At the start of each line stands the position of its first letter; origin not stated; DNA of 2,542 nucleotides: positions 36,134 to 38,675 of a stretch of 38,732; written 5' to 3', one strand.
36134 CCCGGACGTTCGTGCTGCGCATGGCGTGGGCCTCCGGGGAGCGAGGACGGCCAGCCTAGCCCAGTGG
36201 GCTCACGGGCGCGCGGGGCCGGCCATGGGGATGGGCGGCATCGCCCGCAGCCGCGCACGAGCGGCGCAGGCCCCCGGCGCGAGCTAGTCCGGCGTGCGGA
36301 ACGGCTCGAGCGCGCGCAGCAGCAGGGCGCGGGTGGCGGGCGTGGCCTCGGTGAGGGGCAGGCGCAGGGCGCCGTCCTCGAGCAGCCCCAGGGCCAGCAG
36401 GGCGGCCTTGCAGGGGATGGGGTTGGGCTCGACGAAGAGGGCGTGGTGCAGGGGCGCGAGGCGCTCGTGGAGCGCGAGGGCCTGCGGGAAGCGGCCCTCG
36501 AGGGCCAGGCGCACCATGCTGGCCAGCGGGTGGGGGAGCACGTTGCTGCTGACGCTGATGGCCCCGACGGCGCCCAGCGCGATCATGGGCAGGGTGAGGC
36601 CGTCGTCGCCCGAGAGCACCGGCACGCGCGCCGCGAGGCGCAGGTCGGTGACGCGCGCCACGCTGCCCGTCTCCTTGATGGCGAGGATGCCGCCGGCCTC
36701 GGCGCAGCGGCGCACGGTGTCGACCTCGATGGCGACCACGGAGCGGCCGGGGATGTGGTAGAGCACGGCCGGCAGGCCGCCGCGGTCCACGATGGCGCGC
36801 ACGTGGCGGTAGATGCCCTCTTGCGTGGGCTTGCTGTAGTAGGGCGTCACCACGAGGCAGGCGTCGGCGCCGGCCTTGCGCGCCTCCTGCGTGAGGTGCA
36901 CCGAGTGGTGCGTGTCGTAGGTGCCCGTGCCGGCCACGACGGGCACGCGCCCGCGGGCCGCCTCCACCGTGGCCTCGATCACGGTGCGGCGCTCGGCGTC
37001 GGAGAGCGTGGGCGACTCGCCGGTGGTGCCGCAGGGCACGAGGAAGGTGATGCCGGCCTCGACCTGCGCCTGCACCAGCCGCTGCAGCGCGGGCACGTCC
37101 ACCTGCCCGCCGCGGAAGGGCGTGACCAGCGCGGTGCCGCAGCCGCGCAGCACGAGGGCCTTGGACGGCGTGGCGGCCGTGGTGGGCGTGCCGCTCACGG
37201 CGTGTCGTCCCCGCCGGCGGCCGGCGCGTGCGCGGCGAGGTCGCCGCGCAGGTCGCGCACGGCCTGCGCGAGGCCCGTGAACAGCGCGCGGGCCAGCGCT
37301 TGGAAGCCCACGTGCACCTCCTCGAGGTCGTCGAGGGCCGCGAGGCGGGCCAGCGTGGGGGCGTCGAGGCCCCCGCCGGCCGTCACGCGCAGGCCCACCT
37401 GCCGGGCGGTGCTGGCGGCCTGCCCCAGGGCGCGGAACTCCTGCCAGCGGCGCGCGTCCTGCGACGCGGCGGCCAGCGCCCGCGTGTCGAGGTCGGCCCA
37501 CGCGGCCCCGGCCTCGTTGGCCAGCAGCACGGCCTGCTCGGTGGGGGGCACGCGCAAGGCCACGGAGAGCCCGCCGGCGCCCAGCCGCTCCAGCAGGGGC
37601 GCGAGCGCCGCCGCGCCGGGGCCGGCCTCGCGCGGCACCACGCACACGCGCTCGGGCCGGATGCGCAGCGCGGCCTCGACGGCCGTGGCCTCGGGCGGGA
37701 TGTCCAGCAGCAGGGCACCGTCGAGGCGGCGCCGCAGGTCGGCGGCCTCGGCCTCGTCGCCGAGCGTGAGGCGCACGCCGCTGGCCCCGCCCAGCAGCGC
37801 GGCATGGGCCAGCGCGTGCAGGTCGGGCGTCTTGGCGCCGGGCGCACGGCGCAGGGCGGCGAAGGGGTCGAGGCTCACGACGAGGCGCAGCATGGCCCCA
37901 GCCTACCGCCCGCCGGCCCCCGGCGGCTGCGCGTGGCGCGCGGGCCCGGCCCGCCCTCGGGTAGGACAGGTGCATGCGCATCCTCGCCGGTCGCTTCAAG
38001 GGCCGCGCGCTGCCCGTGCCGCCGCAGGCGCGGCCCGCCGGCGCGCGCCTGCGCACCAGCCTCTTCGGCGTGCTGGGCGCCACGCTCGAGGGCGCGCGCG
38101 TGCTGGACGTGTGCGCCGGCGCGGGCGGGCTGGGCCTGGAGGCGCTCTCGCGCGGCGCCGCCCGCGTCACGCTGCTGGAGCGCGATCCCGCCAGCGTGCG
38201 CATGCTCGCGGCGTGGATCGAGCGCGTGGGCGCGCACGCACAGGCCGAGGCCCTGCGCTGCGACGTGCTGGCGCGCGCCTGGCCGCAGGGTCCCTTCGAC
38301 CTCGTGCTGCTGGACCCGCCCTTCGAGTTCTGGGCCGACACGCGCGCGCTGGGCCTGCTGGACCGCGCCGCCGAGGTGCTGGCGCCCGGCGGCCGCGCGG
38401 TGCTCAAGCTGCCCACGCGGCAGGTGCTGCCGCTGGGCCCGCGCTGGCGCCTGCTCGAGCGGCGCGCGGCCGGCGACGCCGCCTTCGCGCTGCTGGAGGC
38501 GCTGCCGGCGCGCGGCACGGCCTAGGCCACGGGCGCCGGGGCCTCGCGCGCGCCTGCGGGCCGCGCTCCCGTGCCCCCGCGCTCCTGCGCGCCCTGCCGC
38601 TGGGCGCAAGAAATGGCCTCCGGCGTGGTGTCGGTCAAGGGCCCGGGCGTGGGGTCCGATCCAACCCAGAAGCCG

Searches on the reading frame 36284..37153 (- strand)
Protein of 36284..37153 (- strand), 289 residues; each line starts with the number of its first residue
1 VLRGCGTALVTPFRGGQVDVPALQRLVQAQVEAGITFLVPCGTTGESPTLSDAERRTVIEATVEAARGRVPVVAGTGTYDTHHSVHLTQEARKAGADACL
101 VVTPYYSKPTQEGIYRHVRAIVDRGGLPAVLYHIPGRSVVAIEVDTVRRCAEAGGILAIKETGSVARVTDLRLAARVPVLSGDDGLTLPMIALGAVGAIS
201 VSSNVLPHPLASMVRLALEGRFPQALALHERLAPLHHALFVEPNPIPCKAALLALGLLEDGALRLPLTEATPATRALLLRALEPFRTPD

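Call 75: search_protein_families(library=pfam, proteins=[window:36284-37153:-], max_evalue=0.001)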
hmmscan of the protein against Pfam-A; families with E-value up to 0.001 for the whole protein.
window:36284-37153:- (289 aa): 1 family
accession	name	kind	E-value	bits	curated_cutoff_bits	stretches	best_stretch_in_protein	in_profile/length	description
PF00701.28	DHDPS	-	2.9e-80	269.5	22.1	1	2-278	2-282/289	Dihydrodipicolinate synthetase family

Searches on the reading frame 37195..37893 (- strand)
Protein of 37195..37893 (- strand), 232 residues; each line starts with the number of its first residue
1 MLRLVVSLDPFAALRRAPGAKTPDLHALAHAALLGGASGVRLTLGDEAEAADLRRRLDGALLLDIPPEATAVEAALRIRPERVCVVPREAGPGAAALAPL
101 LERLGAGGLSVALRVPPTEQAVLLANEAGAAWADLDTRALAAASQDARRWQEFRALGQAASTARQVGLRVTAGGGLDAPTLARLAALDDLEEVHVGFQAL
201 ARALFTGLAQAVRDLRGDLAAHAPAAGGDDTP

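Call 75: search_protein_families(library=pfam, proteins=[window:37195-37893:-], max_evalue=0.001)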
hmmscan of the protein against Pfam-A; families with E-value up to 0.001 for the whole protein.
window:37195-37893:- (232 aa): 1 family
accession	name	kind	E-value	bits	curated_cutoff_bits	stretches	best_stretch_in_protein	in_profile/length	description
PF03740.19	PdxJ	-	1.2e-31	110.1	24.5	1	3-216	1-231/234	Pyridoxal phosphate biosynthesis protein PdxJ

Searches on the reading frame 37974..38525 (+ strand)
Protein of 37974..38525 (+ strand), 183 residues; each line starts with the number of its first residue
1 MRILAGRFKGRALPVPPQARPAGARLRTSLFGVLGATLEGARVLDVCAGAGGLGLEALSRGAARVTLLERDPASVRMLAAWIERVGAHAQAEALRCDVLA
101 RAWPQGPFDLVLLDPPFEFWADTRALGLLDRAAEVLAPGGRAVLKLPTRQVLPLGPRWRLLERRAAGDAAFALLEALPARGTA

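Call 75: search_protein_families(library=pfam, proteins=[window:37974-38525:+], max_evalue=0.001)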
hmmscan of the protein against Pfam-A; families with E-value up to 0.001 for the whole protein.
window:37974-38525:+ (183 aa): 7 families
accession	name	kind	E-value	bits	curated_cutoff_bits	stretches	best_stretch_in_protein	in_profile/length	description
PF03602.21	Cons_hypoth95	-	3.2e-34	118.6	24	1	1-173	1-180/182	Conserved hypothetical protein 95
PF13649.12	Methyltransf_25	-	1.9e-10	41.7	27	1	43-140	1-97/97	Methyltransferase domain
PF05175.20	MTS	-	2.8e-09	37.3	23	1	39-142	31-136/170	Methyltransferase small domain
PF13489.12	Methyltransf_23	-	6.4e-06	26.4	27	1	36-161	19-135/164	Methyltransferase domain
PF08241.18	Methyltransf_11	-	9.9e-06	26.6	21.2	1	44-143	1-94/95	Methyltransferase domain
PF13847.12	Methyltransf_31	-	6.8e-05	23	27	1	40-148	4-113/145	Methyltransferase domain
PF08242.18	Methyltransf_12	-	0.00037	21.6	30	1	44-141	1-97/98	Methyltransferase domain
